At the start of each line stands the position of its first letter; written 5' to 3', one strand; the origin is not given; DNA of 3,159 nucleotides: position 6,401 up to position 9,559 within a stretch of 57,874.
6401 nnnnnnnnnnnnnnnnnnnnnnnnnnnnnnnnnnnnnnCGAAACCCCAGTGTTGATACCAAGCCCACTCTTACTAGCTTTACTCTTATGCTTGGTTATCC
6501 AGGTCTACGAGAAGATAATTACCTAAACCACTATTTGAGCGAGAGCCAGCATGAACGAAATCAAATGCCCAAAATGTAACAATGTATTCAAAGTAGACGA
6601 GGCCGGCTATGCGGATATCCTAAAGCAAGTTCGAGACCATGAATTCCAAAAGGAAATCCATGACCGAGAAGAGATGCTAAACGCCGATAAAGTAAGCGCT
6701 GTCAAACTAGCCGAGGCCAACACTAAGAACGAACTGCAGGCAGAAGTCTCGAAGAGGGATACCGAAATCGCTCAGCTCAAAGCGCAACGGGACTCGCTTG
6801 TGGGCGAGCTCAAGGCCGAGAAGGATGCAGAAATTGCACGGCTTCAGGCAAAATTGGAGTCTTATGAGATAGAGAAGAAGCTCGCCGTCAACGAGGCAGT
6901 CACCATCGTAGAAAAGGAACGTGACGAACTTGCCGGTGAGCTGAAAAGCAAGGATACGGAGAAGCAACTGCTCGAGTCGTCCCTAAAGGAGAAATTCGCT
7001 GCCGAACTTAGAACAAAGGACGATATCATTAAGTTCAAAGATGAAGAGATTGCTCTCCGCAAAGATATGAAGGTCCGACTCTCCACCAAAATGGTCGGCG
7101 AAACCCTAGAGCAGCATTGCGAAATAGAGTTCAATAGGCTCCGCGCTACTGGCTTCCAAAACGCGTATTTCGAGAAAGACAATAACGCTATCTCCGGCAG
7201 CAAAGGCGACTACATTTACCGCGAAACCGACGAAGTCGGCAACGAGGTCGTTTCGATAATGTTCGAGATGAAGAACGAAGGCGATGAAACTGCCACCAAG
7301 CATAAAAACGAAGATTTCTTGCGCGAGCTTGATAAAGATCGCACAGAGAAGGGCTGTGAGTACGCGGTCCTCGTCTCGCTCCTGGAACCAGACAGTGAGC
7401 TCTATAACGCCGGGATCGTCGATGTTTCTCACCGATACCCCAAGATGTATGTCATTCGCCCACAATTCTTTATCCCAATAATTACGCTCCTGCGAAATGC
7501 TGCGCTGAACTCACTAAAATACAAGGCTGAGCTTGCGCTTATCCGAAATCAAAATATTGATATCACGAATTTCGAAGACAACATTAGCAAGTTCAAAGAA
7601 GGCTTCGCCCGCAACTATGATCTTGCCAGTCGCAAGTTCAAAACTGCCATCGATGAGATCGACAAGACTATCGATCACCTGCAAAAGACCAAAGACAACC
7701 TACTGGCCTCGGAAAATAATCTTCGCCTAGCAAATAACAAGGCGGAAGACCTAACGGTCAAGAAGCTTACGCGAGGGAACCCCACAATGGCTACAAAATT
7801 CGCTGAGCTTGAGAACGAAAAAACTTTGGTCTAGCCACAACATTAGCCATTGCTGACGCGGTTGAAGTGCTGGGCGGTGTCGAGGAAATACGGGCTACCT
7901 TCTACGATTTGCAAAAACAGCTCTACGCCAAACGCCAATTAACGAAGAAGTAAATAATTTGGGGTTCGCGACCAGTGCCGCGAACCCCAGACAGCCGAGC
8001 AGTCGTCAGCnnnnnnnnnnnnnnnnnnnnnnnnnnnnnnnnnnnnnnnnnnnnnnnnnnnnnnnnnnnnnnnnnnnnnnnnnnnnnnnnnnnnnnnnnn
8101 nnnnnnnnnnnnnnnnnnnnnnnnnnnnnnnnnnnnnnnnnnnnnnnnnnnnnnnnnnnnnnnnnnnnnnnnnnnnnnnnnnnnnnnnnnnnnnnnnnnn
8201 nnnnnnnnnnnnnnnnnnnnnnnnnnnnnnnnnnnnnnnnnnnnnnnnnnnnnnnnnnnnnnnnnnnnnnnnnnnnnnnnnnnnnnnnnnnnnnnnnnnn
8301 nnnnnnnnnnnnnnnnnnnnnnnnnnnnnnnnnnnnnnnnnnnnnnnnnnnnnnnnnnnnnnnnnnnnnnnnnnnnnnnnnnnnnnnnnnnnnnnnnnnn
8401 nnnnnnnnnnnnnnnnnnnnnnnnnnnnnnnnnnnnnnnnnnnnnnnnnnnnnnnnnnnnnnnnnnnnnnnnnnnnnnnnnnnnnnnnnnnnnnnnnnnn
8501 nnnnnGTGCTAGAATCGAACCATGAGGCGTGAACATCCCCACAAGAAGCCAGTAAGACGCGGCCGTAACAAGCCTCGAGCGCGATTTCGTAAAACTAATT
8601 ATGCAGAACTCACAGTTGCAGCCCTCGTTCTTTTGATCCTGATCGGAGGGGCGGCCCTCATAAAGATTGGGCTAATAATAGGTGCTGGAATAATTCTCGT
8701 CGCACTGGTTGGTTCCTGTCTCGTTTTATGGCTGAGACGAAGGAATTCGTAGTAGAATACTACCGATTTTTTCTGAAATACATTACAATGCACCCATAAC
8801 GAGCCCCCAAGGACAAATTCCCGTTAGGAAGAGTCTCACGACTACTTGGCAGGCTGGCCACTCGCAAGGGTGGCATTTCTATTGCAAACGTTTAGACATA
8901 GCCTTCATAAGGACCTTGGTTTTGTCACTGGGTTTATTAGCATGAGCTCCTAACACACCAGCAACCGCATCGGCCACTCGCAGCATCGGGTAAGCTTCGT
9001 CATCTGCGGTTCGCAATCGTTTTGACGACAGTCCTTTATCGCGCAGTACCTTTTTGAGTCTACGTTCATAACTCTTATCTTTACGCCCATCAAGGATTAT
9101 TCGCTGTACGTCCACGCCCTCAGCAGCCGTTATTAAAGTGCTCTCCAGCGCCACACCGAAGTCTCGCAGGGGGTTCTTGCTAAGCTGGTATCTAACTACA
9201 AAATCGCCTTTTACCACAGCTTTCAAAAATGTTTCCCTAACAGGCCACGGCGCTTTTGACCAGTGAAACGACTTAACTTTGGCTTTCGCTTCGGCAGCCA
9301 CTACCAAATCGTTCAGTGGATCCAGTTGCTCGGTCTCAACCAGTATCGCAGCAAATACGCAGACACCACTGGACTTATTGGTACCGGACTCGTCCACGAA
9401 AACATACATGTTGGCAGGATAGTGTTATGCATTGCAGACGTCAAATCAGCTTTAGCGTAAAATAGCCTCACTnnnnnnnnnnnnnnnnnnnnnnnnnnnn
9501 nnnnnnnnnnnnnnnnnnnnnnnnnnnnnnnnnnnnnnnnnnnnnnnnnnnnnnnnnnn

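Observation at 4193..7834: EcoRI-family methyltransferase coupled to a DUF262+HNH nuclease and followed by DUF2130: non-canonical R-M-like module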

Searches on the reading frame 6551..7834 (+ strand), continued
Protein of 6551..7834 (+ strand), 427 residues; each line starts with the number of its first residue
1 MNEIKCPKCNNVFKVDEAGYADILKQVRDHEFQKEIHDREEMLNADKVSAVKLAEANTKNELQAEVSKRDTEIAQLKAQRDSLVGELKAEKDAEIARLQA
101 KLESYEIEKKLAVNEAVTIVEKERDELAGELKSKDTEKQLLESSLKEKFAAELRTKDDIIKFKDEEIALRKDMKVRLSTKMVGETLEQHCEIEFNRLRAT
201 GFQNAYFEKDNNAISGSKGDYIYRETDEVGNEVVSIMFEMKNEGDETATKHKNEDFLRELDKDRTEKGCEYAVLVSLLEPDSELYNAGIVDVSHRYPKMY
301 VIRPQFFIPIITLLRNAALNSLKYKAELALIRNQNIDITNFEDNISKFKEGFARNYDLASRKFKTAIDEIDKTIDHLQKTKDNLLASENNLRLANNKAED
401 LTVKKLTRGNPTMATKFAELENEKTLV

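Call 79: find_encoding_contigs(protein=P0245, flank=5000, max_places=3)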
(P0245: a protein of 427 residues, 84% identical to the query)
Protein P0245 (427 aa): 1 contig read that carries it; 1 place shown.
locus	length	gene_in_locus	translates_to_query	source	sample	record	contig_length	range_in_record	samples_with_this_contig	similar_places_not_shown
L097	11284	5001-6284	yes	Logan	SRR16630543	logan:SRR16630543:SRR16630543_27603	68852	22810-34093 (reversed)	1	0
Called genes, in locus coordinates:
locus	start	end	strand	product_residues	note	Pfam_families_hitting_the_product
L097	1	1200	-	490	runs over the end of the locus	PF18895:T4SS_pilin, PF19590:TrbL_3, PF04610:TrbL (weak)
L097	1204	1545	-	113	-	PF04956:TrbC, PF18895:T4SS_pilin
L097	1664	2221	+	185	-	PF03352:Adenine_glyco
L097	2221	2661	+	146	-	-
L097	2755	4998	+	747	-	PF13166:AAA_13, PF13304:AAA_21 (faint), PF13175:AAA_15 (weak)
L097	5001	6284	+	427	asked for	PF09903:DUF2130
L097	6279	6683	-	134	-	PF04002:RadC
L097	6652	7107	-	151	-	-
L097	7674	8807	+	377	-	PF01409:tRNA-synt_2d, PF03147:FDX-ACB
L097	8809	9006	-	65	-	-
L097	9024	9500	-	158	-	PF13091:PLDc_2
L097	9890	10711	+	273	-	PF00459:Inositol_P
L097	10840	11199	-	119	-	-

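Call 80: find_encoding_contigs(protein=P0247, flank=5000, max_places=3)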
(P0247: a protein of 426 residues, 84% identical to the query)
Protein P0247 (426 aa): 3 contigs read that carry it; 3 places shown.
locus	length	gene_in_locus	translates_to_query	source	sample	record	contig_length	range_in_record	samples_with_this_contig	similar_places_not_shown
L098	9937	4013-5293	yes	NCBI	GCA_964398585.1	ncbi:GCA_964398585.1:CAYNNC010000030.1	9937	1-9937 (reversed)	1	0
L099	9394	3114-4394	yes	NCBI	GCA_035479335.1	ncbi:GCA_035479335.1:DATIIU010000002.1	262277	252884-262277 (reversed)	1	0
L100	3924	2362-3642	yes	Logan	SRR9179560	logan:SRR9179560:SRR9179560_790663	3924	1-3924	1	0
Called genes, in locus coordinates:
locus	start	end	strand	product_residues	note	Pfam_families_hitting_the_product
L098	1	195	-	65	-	?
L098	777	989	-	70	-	PF13560:HTH_31, PF12844:HTH_19, PF01381:HTH_3, PF13443:HTH_26 (weak)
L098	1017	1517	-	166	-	PF13091:PLDc_2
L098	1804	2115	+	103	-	-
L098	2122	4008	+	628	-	PF13175:AAA_15, PF13304:AAA_21, PF20469:OLD-like_TOPRIM (weak)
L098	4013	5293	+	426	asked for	PF09903:DUF2130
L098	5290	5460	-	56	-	-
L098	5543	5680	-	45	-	-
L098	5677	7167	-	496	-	PF00239:Resolvase, PF07508:Recombinase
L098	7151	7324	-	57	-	-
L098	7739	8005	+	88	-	-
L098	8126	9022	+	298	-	PF13814:Replic_Relax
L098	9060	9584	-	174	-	-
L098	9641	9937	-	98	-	?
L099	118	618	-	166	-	PF13091:PLDc_2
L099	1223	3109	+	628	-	PF13175:AAA_15, PF13304:AAA_21, PF20469:OLD-like_TOPRIM (weak)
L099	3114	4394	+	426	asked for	PF09903:DUF2130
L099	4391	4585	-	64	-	-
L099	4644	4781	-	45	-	-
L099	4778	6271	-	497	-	PF00239:Resolvase, PF07508:Recombinase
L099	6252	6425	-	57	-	-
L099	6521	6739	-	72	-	PF12844:HTH_19 (weak), PF13560:HTH_31, PF01381:HTH_3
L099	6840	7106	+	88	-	-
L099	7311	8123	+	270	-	PF13814:Replic_Relax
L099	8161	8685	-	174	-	-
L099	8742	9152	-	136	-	PF00383:dCMP_cyt_deam_1 (weak)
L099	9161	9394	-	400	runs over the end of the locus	PF00155:Aminotran_1_2, PF01041:DegT_DnrJ_EryC1, PF01053:Cys_Met_Meta_PP (weak), PF01212:Beta_elim_lyase, PF00266:Aminotran_5 (weak)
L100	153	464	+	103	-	-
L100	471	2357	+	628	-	PF13175:AAA_15, PF13304:AAA_21, PF20469:OLD-like_TOPRIM (weak)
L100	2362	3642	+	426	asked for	PF09903:DUF2130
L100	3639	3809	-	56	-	-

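Call 84: find_related_loci(query=A3, collection=metagenome_contigs, flank=6000)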
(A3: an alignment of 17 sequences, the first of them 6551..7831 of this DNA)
Query A3 (427 aa) in metagenome_contigs; peptide patterns used: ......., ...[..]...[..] (x = any residue, [..] = any of these).
600 stretches matched a pattern (row limit reached: there are more); 595 encode a relative of the query (tblastn E <= 1e-3); the best 80 are kept; 80 distinct loci.
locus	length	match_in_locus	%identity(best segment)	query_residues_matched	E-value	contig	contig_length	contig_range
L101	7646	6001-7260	76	1-420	0e+0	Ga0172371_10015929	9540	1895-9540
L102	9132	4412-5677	74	1-422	0e+0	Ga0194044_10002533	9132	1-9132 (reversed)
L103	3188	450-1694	76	1-422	0e+0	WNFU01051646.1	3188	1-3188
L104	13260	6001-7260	76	1-420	0e+0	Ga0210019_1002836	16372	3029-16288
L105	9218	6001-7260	74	1-420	0e+0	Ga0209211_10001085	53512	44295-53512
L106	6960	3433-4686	75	1-418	0e+0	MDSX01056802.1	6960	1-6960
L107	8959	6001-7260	72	1-420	0e+0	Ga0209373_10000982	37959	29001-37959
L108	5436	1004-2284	73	1-423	0e+0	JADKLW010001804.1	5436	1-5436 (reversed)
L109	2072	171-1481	70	1-422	0e+0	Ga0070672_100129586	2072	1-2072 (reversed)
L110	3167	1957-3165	75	1-403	0e+0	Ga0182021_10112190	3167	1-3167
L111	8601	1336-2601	72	1-422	0e+0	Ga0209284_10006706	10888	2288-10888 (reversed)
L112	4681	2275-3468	72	1-420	0e+0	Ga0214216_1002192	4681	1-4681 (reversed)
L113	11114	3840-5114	71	1-426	0e+0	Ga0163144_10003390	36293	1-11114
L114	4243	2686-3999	68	1-427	0e+0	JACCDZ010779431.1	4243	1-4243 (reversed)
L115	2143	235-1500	71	1-422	0e+0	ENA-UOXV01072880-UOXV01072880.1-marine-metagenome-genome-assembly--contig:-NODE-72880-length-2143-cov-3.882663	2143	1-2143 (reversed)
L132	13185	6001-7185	68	1-424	0e+0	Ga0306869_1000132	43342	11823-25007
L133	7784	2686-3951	67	1-422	0e+0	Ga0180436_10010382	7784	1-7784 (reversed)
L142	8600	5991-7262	66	1-424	0e+0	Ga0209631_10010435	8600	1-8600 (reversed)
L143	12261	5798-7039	66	1-421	0e+0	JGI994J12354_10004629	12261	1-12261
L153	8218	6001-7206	66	1-420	0e+0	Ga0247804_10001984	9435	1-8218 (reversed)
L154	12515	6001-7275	64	1-421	1e-180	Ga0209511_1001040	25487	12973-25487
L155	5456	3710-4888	65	1-422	0e+0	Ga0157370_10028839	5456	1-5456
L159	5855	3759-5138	59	1-420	0e+0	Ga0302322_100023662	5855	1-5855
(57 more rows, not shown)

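Call 87: search_protein_families(library=pfam, alignment_id=A4, max_evalue=0.00001)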
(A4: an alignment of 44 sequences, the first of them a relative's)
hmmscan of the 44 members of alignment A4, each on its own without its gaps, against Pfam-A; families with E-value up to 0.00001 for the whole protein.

A. member 1, L101:2848-5976:+ (1043 aa): 6 families
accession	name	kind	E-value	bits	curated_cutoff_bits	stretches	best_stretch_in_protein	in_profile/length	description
PF12008.13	EcoR124_C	-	3.5e-68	230.5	23.1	1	775-1035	1-260/260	Type I restriction and modification enzyme - subunit R C terminal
PF22679.2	T1R_D3-like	-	2.1e-59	200.9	27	1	589-754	2-158/158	Type I restriction enzyme subunit R domain 3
PF18766.7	SWI2_SNF2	-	1.9e-56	191.6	26.7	1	320-547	1-204/221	SWI2/SNF2 ATPase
PF04313.20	HSDR_N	-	3.5e-44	151.5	25.1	1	58-247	1-196/198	Type I restriction enzyme R protein N terminus (HSDR_N)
PF04851.21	ResIII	-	3.3e-39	134.9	22.5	1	316-484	3-163/164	Type III restriction enzyme, res subunit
PF00270.35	DEAD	-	2e-09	37.9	26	1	352-484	21-161/167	DEAD/DEAH box helicase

B. families by the number of members that match (of 44 scanned): 74 families (the first 25 are shown)
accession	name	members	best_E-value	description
PF13166.12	AAA_13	4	3.6e-164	AAA domain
PF13304.12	AAA_21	4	3.6e-18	AAA domain, putative AbiEii toxin, Type IV TA system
PF02463.25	SMC_N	4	1.5e-08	RecF/RecN/SMC N terminal domain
PF18766.7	SWI2_SNF2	3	1.9e-56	SWI2/SNF2 ATPase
PF04851.21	ResIII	3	3.3e-39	Type III restriction enzyme, res subunit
PF01935.23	DUF87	3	6.5e-37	Helicase HerA, central domain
PF13245.12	AAA_19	3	3.3e-28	AAA domain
PF13086.12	AAA_11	3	3.7e-20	AAA domain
PF00270.35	DEAD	3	4.7e-12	DEAD/DEAH box helicase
PF13175.12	AAA_15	2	1.1e-39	AAA ATPase domain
PF18741.7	MTES_1575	2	8e-34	REase_MTES_1575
PF07690.21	MFS_1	2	4e-28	Major Facilitator Superfamily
PF13604.12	AAA_30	2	6.1e-26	AAA domain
PF13087.12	AAA_12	2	3.8e-23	AAA domain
PF18962.6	Por_Secre_tail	2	1.9e-14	Secretion system C-terminal sorting domain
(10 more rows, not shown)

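Call 90: search_protein_families(library=phrogs, proteins=[window:6551-7831:+], max_evalue=0.001)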
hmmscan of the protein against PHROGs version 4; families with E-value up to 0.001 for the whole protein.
window:6551-7831:+ (427 aa): 0 families

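Call 98: predict_structure(alignment_id=A5)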
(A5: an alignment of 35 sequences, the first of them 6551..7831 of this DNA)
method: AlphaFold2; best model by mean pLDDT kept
length: 427 residues; sequences in the alignment: 35
mean_pLDDT: 66.9   pTM: 0.35
mean pLDDT of the five models: 66.9, 61.4, 60.4, 59.5, 59.5
residues with pLDDT >= 90: 49; 70-90: 149; 50-70: 142; < 50: 87
segments of 3 or more residues with pLDDT < 50: 151-156, 172-184, 212-218, 245-252, 335-343, 358-360, 399-411, 421-427
pLDDT, mean of each block of 10 residues (from residue 1): 79 82 84 88 89 89 91 92 92 91 88 83 76 72 61 48 59 39 51 61 60 49 73 75 47 65 79 67 54 77 70 70 57 46 50 49 52 64 64 54 44 51 42
secondary structure, 60 per line:
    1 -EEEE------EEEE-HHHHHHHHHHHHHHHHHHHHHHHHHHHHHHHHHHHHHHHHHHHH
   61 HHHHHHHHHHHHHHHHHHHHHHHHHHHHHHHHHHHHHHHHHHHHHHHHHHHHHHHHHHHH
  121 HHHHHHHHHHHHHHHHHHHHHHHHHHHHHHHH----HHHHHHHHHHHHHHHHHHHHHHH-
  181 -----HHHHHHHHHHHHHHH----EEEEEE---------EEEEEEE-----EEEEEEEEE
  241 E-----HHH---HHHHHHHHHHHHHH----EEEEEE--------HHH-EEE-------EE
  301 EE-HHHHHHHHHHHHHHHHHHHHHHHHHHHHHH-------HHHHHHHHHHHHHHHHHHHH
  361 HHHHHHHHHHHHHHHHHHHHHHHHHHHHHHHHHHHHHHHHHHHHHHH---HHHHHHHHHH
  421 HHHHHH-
elements in order: E2-5 E12-15 H17-152 H157-179 H186-200 E205-210 E220-226 E232-241 H253-266 E271-276 E289-291 E299-302 H304-333 H341-407 H411-426

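Call 101: fold_search(model_id=the predicted structure, library=pdb)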
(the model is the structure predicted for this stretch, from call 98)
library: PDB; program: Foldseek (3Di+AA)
matches with E <= 10: 341; with E <= 0.001: 0
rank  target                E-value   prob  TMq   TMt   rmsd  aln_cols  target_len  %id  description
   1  9ibq_A                7.5e-03  0.93  0.21  0.28   9.0       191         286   15  Structure of BstEII with DNA substrate (released 2026-03-04)
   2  4f0p_C                2.3e-02  0.89  0.19  0.19   8.8       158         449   17  MspJI Restriction Endonuclease - P31 Form (released 2012-08-08)
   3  2p14                  2.8e-02  0.77  0.20  0.38  12.1       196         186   16  Crystal structure of small subunit (R.BspD6I2) of the heterodimeric restriction endonuclease R.BspD6I (released 2008-03-11)
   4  1wtd_B                3.9e-02  0.41  0.15  0.23  19.7       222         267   16  Crystal structure of type II restrcition endonuclease, EcoO109I DNA-free form (released 2004-12-14)
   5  4oc8_A                5.0e-02  0.89  0.20  0.22   7.1       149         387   20  DNA modification-dependent restriction endonuclease AspBHI (released 2014-03-19)
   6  7e8r                  5.6e-02  0.66  0.19  0.23   9.3       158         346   14  EcoT38I restriction endonuclease (released 2022-03-02)
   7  9bgk_F                7.3e-02  0.69  0.17  0.07   5.4       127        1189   19  Structure of V.cholera DdmDE (2D:1E) in complex with DNA (released 2024-10-23)
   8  9f98_A                7.3e-02  0.51  0.15  0.28   6.9       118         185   18  Crystal structure of MUS81-EME1, apo form. (released 2024-07-03)
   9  9f99_C                8.8e-02  0.35  0.15  0.26   7.0       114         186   14  Crystal structure of MUS81-EME1 bound by compound 10. (released 2024-06-19)
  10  4f0q_D                1.2e-01  0.44  0.18  0.18  10.9       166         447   14  MspJI Restriction Endonuclease - P21 Form (released 2012-08-08)
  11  8epx_A                1.5e-01  0.41  0.11  0.10   4.5        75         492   19  Type IIS Restriction Endonuclease PaqCI, DNA bound (released 2023-03-22)
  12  4f0p_A                1.5e-01  0.54  0.19  0.18   7.4       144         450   14  MspJI Restriction Endonuclease - P31 Form (released 2012-08-08)
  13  9f9l_A                1.5e-01  0.35  0.14  0.26   6.9       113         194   18  Crystal structure of MUS81-EME1 bound by compound 16. (released 2024-07-03)
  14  8a4c_C                1.6e-01  0.69  0.15  0.29   5.9        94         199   12  Structure of human Rep15:Rab3B complex. (released 2022-08-10)
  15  4f0p_B                1.6e-01  0.38  0.19  0.18  10.2       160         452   14  MspJI Restriction Endonuclease - P31 Form (released 2012-08-08)
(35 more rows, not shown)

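Call 104: search_protein_families(library=pfam, proteins=[L102:696-4370:+, L104:3674-6001:+, L112:46-2262:+, L132:2579-5992:+, L133:510-2678:+, L143:3663-5762:+, L153:2900-6001:+, L154:3566-5995:+, L159:1102-3732:+, L142:4451-5935:+], max_evalue=0.00001)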
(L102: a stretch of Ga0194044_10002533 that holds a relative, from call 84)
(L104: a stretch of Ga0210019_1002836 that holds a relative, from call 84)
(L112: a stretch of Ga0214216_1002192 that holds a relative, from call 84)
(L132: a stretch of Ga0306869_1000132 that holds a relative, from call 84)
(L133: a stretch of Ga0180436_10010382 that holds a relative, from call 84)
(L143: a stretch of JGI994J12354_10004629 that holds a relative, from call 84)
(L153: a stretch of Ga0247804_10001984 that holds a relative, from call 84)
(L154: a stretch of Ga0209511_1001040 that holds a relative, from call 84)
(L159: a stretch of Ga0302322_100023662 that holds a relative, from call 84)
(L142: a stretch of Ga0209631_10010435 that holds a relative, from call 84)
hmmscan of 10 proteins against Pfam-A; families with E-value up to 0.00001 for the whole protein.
L102:696-4370:+ (1225 aa): 5 families
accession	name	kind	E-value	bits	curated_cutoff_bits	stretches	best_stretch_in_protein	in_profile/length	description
PF13087.12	AAA_12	-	3.8e-23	82.5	27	1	892-1073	15-188/195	AAA domain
PF13086.12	AAA_11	-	3e-17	63.7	27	1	349-540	12-196/257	AAA domain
PF18741.7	MTES_1575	-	2.4e-16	60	38.2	1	1117-1209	1-84/96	REase_MTES_1575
PF13245.12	AAA_19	-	5.9e-08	33.4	25.1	0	349-402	7-62/134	AAA domain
PF08373.16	RAP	-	1.5e-07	31.7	24.2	1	1161-1222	1-57/58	RAP domain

L104:3674-6001:+ (776 aa): 5 families
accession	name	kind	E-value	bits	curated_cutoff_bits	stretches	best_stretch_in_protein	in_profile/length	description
PF04851.21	ResIII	-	1.8e-38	132.5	22.5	1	149-322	2-164/164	Type III restriction enzyme, res subunit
PF08463.15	EcoEI_R_C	-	1.6e-26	93.8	24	1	610-766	1-163/163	EcoEI R protein C-terminal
PF18766.7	SWI2_SNF2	-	1.2e-19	71.3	26.7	1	154-359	1-194/221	SWI2/SNF2 ATPase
PF00270.35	DEAD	-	4.7e-12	46.4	26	1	157-323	6-162/167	DEAD/DEAH box helicase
PF00271.37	Helicase_C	-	4.6e-09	36.9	23.5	1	406-513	9-108/110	Helicase conserved C-terminal domain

L112:46-2262:+ (739 aa): 3 families
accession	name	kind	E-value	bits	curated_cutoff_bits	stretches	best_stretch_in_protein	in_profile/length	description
PF04851.21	ResIII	-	8.1e-16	58.8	22.5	1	2-160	27-163/164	Type III restriction enzyme, res subunit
PF18766.7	SWI2_SNF2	-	2.4e-07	31.1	26.7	1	7-162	27-158/221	SWI2/SNF2 ATPase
PF00270.35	DEAD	-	4.6e-06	26.9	26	0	1-160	17-161/167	DEAD/DEAH box helicase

L132:2579-5992:+ (1138 aa): 3 families
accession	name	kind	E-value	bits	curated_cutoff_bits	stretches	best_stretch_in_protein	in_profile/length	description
PF07669.17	Eco57I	-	5.8e-36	124.6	25.3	1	539-852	1-165/171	Eco57I restriction-modification methylase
PF02384.22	N6_Mtase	-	4.7e-12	46.3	20.4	0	697-877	73-246/311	N-6 DNA Methylase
PF20473.4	MmeI_Mtase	-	4.8e-08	32.9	27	0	483-561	12-85/259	MmeI, DNA-methyltransferase domain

L133:510-2678:+ (723 aa): 1 family
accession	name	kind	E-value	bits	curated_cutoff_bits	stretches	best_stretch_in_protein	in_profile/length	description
PF13166.12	AAA_13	-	2.3e-93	314.6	36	1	29-709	10-713/713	AAA domain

L143:3663-5762:+ (700 aa): 1 family
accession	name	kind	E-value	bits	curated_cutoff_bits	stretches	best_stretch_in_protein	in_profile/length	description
PF13166.12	AAA_13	-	3.6e-164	548.7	36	1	5-679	45-713/713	AAA domain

L153:2900-6001:+ (1034 aa): 2 families
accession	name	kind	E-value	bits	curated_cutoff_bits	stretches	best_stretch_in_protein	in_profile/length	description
PF13304.12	AAA_21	-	5.9e-08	33.6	27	1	865-972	220-302/304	AAA domain, putative AbiEii toxin, Type IV TA system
PF02463.25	SMC_N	-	2.5e-07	30.8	40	0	343-380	16-56/220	RecF/RecN/SMC N terminal domain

L154:3566-5995:+ (810 aa): 1 family
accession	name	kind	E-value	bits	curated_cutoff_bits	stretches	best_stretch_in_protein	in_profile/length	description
PF13166.12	AAA_13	-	2.9e-120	403.6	36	1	12-762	2-709/713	AAA domain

L159:1102-3732:+ (877 aa): 1 family
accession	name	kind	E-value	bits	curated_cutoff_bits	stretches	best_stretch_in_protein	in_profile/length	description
PF03993.17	DUF349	-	2.1e-21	76.5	23.9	2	455-539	1-72/75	Domain of Unknown Function (DUF349)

L142:4451-5935:+ (495 aa): 1 family
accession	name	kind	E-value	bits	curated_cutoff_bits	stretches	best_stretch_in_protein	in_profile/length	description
PF11074.14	DUF2779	-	2.1e-44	151.2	23.3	1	300-426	1-126/126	Domain of unknown function(DUF2779)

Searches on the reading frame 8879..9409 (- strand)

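Call 3: search_protein_families(library=pfam, proteins=[window:8879-9409:-], max_evalue=0.01)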
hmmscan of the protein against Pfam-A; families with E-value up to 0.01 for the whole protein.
window:8879-9409:- (176 aa): 1 family
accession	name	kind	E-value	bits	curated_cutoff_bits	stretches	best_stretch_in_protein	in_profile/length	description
PF12686.12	DUF3800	-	3e-07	31.7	21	1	2-155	1-148/149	Protein of unknown function (DUF3800)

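Call 4: search_protein_families(library=padloc, proteins=[window:8879-9409:-], max_evalue=0.01)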
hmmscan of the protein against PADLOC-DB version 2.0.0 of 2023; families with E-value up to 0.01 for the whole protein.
window:8879-9409:- (176 aa): 0 families

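Call 5: search_protein_families(library=ncbifam, proteins=[window:8879-9409:-], max_evalue=0.01)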
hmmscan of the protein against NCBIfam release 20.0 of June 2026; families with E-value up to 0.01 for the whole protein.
window:8879-9409:- (176 aa): 0 families
